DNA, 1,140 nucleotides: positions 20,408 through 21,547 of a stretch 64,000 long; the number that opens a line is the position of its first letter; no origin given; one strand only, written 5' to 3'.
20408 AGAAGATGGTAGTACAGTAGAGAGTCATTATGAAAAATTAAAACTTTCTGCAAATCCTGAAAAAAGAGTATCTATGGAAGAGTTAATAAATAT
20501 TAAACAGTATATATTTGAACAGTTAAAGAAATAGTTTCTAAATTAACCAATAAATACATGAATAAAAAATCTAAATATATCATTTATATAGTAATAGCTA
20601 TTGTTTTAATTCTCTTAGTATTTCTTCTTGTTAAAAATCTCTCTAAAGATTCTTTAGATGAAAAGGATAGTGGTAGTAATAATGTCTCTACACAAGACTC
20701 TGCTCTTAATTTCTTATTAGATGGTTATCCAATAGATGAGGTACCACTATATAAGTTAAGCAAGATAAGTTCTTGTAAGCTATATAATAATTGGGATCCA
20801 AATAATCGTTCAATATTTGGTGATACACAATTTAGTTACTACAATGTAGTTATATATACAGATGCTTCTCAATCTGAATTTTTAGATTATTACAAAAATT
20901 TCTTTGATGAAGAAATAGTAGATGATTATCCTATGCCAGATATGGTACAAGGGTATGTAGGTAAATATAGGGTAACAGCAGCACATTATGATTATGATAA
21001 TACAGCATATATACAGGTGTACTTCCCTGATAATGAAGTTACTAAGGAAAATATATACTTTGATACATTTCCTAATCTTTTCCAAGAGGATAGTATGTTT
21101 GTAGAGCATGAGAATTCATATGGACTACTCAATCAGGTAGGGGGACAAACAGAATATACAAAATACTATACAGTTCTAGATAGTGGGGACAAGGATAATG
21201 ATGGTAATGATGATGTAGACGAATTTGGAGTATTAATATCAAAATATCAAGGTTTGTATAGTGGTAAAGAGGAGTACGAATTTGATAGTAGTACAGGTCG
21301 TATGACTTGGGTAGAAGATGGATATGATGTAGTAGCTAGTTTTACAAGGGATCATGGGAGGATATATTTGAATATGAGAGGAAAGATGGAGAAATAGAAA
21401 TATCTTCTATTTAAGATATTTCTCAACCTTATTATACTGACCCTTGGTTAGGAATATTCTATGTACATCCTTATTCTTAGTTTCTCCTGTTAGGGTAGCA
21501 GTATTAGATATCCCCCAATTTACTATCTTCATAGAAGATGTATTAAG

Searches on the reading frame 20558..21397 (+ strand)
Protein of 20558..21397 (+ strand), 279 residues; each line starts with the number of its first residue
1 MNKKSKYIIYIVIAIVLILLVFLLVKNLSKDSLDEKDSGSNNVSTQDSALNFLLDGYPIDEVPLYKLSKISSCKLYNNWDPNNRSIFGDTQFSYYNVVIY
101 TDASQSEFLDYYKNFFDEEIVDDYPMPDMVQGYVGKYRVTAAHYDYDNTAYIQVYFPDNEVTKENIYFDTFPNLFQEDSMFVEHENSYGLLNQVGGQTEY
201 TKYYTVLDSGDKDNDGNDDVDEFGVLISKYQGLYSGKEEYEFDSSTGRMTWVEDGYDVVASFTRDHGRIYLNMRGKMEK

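Call 56: find_encoding_contigs(protein=window:20558-21397:+, flank=300, max_places=10)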
Protein window:20558-21397:+ (279 aa): 4 contigs read that carry it; 1 place shown.
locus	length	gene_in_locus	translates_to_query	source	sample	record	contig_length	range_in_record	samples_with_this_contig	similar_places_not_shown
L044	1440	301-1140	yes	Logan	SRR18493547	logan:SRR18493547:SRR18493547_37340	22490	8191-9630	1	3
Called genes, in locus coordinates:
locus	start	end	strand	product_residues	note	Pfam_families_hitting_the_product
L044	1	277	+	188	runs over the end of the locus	-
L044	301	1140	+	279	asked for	-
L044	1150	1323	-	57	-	-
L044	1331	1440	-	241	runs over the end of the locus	-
